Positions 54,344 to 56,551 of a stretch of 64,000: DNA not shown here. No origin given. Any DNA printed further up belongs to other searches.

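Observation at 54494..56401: In-frame fusion of TrmD and a NifS-type cysteine desulfurase immediately upstream of thiI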

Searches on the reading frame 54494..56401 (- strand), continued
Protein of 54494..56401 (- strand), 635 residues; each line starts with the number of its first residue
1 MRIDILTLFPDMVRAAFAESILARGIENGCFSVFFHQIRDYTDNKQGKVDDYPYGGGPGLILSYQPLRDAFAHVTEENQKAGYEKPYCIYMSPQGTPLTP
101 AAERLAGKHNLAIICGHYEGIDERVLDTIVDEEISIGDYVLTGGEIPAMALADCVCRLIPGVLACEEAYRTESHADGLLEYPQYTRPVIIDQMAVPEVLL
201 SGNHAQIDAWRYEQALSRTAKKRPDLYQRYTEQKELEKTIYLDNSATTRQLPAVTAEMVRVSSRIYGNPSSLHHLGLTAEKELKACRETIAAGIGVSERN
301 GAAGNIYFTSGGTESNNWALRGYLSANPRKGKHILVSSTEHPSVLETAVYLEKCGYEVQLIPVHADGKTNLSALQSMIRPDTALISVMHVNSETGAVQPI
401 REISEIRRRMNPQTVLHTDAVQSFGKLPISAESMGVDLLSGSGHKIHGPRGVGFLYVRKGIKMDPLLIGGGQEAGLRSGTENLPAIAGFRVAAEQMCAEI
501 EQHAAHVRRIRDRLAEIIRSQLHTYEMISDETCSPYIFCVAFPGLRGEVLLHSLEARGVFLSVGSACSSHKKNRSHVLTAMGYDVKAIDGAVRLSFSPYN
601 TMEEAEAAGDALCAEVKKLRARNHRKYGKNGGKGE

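Call 22: find_encoding_contigs(protein=P0115, flank=5000, max_places=2)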
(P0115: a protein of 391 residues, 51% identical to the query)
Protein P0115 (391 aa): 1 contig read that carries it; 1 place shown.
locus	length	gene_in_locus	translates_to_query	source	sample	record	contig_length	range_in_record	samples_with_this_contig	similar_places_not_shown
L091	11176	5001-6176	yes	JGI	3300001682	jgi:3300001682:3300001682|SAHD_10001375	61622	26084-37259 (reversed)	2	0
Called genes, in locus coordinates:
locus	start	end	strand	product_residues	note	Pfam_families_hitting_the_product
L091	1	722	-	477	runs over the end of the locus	PF03600:CitMHS (weak), PF03606:DcuC, PF03553:Na_H_antiporter, PF03806:ABG_transport (weak)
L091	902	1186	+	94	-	PF01476:LysM (weak)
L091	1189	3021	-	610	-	PF13174:TPR_6 (faint), PF13414:TPR_11 (faint), PF13428:TPR_14 (faint), PF13431:TPR_17 (faint), PF13432:TPR_16 (faint), PF00515:TPR_1 (faint), PF07719:TPR_2 (faint), PF13181:TPR_8 (faint), +3 more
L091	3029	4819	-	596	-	PF00395:SLH (weak), PF00704:Glyco_hydro_18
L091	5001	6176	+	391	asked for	PF00266:Aminotran_5, PF01041:DegT_DnrJ_EryC1 (weak), PF01212:Beta_elim_lyase (weak)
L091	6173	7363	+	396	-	PF22025:ThiI_fer, PF02926:THUMP, PF02568:ThiI, PF06508:QueC (weak)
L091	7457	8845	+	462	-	PF12229:PG_binding_4, PF04294:VanW, PF07501:G5 (weak)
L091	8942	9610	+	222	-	PF09986:DUF2225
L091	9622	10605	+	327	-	PF00586:AIRS, PF02769:AIRS_C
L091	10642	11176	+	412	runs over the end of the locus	PF00464:SHMT, PF00155:Aminotran_1_2, PF01212:Beta_elim_lyase (faint)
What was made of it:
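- Closest known: Bacillus subtilis NifZ-ThiI pair. Same: The outgroup relatives have exactly this two-gene unit (L091, call 22).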

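Call 23: find_encoding_contigs(protein=P0101, flank=5000, max_places=1)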
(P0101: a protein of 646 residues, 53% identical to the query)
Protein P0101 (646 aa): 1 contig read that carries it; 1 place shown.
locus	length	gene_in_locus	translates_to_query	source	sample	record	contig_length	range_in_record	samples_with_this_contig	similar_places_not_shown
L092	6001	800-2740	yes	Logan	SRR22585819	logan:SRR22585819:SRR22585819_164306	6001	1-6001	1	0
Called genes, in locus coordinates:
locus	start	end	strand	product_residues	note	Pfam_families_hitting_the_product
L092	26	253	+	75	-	PF13083:KH_KhpA-B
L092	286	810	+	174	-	PF01782:RimM, PF05239:PRC, PF24986:PRC_RimM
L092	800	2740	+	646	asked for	PF01746:tRNA_m1G_MT, PF00155:Aminotran_1_2 (faint), PF00266:Aminotran_5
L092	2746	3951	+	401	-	PF22025:ThiI_fer, PF02926:THUMP, PF02568:ThiI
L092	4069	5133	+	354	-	PF00149:Metallophos, PF12850:Metallophos_2 (weak)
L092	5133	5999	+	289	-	?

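Call 24: find_encoding_contigs(protein=P0092, flank=5000, max_places=1)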
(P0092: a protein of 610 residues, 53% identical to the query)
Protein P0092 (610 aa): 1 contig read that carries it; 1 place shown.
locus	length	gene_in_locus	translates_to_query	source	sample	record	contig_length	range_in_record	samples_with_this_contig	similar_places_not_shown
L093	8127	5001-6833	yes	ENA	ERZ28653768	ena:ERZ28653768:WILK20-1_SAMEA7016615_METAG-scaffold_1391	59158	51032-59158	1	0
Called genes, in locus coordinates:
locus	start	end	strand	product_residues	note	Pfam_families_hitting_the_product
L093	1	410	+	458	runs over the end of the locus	PF00488:MutS_V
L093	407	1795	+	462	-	PF00488:MutS_V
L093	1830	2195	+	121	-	-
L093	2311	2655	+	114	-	PF04297:UPF0122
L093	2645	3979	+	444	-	PF02881:SRP54_N, PF13401:AAA_22 (faint), PF00448:SRP54, PF01656:CbiA (faint), PF02978:SRP_SPB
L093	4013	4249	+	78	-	PF00886:Ribosomal_S16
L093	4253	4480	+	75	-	PF13083:KH_KhpA-B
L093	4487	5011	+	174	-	PF01782:RimM, PF05239:PRC (weak), PF24986:PRC_RimM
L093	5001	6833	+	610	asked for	PF01746:tRNA_m1G_MT, PF00266:Aminotran_5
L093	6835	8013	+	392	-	PF22025:ThiI_fer, PF02926:THUMP, PF02568:ThiI, PF06508:QueC (faint)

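Call 39: find_encoding_contigs(protein=P0114, flank=5000, max_places=2)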
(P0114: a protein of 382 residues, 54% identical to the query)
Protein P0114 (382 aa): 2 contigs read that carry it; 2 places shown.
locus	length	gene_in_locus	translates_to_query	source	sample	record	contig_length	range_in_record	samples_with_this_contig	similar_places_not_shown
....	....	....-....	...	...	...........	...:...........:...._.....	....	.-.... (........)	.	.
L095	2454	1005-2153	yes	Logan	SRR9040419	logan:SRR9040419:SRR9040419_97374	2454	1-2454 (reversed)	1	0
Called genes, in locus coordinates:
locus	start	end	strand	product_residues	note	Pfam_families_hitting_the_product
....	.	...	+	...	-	?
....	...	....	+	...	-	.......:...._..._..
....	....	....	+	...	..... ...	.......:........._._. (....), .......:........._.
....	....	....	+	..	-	?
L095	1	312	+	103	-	?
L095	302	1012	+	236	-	PF01746:tRNA_m1G_MT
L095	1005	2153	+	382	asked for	PF00155:Aminotran_1_2 (weak), PF00266:Aminotran_5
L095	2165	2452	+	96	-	?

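Call 40: search_protein_representatives(protein=window:54497-56401:-)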
Query: 635 residues. Proteins with E-value up to 0.001 (for the whole library): 57920; up to 1e-10: 34573; up to 1e-30: 14201. The best 150 are listed.
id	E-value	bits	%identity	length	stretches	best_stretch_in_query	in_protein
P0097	6.1e-204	695.5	54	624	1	1-620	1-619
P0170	1.2e-114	400.6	53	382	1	239-620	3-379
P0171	3.2e-108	379.4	52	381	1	240-610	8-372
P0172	3.1e-106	372.8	86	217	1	421-635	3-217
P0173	6.3e-101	355.3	47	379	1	239-613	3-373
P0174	9.3e-101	354.7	48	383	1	240-627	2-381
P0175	3.6e-98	346.2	47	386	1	236-619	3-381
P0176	9.6e-98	344.8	47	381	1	238-612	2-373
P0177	1.3e-97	344.3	44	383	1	240-612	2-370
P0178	1.4e-97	344.2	44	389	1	236-625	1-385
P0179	1.9e-97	343.8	39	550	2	239-604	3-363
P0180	1.3e-95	337.7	48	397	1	235-620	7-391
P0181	3.0e-95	336.5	47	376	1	240-611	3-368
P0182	3.2e-95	336.4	46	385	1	239-619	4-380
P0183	3.9e-95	336.1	50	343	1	272-618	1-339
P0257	8.9e-84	298.6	45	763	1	227-620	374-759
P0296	4.2e-81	289.8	44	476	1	239-616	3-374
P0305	2.2e-80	287.4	42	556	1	240-619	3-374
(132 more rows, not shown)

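Call 42: search_protein_families(library=pfam, proteins=[P0257, P0179, P0305, P0296])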
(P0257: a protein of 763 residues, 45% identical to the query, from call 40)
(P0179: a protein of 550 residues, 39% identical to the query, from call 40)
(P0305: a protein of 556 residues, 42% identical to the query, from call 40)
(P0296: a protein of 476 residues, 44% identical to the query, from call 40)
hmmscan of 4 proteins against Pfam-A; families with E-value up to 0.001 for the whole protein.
P0257 (763 aa): 6 families
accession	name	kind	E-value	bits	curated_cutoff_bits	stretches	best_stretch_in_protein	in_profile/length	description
PF00266.25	Aminotran_5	-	3.4e-85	286.7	21.5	1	388-747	1-371/371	Aminotransferase class-V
PF06925.17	MGDG_synth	-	6.3e-32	111.4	25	1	14-177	1-169/169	Monogalactosyldiacylglycerol (MGDG) synthase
PF04101.22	Glyco_tran_28_C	-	2.6e-07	31.3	22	1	208-348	3-151/166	Glycosyltransferase family 28 C-terminal domain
PF00534.26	Glycos_transf_1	-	4.5e-06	26.8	26.4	1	217-349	31-167/172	Glycosyl transferases group 1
PF13439.12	Glyco_transf_4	-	4.7e-05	23.9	28.5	0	84-171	56-160/170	Glycosyltransferase Family 4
PF01212.27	Beta_elim_lyase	-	0.00035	20.4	27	1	426-563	29-169/288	Beta-eliminating lyase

P0179 (550 aa): 4 families
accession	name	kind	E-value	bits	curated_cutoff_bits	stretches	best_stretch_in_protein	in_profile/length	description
PF00266.25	Aminotran_5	-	2.3e-103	346.5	21.5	2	4-367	1-371/371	Aminotransferase class-V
PF00155.27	Aminotran_1_2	-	5e-11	42.8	19.7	1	48-369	45-359/361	Aminotransferase class I and II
PF01041.23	DegT_DnrJ_EryC1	-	3.8e-08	33.4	19.8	1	79-184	51-151/360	DegT/DnrJ/EryC1/StrS aminotransferase family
PF01212.27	Beta_elim_lyase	-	5.3e-07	29.7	27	1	63-246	47-236/288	Beta-eliminating lyase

P0305 (556 aa): 6 families
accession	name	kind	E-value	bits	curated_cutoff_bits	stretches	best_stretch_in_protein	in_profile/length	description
PF00266.25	Aminotran_5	-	3.5e-80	270.2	21.5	1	3-362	1-370/371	Aminotransferase class-V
PF03266.21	NTPase_1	-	5.7e-24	85.3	23.9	1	384-542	1-167/168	NTPase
PF00155.27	Aminotran_1_2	-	1.2e-06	28.4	19.7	1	47-219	49-236/361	Aminotransferase class I and II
PF01053.26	Cys_Met_Meta_PP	-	7.7e-06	25.1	27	1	65-174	71-174/381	Cys/Met metabolism PLP-dependent enzyme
PF01212.27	Beta_elim_lyase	-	8.7e-06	25.7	27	1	11-173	8-168/288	Beta-eliminating lyase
PF06838.17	Met_gamma_lyase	-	0.00023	20.3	24.2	1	104-184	124-206/405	Methionine gamma-lyase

P0296 (476 aa): 5 families
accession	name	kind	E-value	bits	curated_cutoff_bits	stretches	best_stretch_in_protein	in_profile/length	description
PF00266.25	Aminotran_5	-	1.3e-86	291.4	21.5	1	4-365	1-370/371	Aminotransferase class-V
PF01206.22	TusA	-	4e-20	71.9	28.6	1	403-471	2-70/70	Sulfurtransferase TusA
PF01041.23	DegT_DnrJ_EryC1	-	9.5e-07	28.8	19.8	1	66-183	43-152/360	DegT/DnrJ/EryC1/StrS aminotransferase family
PF01053.26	Cys_Met_Meta_PP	-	1.3e-05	24.4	27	1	52-204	59-200/381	Cys/Met metabolism PLP-dependent enzyme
PF01212.27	Beta_elim_lyase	-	3.8e-05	23.6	27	1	63-178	48-170/288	Beta-eliminating lyase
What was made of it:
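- Closest known: Other fused tRNA-modification or sulfur-relay proteins. Same: The NifS-TusA fusion was seen in call 42.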

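Call 43: predict_structure(alignment_id=A1)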
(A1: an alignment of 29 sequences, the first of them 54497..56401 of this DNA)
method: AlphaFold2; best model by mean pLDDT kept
length: 635 residues; sequences in the alignment: 29
mean_pLDDT: 81.1   pTM: 0.62
mean pLDDT of the five models: 81.1, 80.7, 77.3, 74.3, 71.9
residues with pLDDT >= 90: 292; 70-90: 190; 50-70: 91; < 50: 62
segments of 3 or more residues with pLDDT < 50: 54-58, 140-142, 164-186, 299-302, 469-480, 565-571, 628-635
pLDDT, mean of each block of 10 residues (from residue 1): 91 73 74 90 81 48 88 93 92 77 84 84 85 75 73 80 46 36 47 63 62 70 69 68 76 89 64 70 90 76 75 91 93 96 92 97 96 98 97 95 98 97 94 95 89 90 70 47 86 93 96 96 94 94 90 87 58 79 92 92 93 94 63 36
secondary structure, 60 per line:
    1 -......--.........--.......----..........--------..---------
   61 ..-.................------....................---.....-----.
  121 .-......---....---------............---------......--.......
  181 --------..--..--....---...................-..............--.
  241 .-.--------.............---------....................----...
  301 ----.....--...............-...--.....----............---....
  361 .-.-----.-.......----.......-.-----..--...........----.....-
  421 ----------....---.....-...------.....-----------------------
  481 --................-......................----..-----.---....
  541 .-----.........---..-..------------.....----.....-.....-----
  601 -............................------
elements in order: E2-7 H10-18 H21-27 E32-37 H38-41 H64-80 E87-97 H98-106 E110-114 H123-128 E132-135 H145-156 H166-171 H174-180 H197-200 H204-222 H224-237 H252-264 H274-293 E305-309 H312-326 E333-337 H342-353 E357-361 H371-377 E382-388 H400-410 E415-419 H431-434 E438-442 E453-457 H483-498 H500-521 E537-541 H547-555 H576-580 H585-589 E591-595 H602-629
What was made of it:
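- On TrmD (tRNA (guanine37-N1)-methyltransferase, SPOUT class): Only a monomer model could be made (call 43).
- The monomer model gives only pTM 0.62, meaning the relative orientation of the two domains is uncertain (call 43).
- Tried and rejected: AF2 monomer model (call 43).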
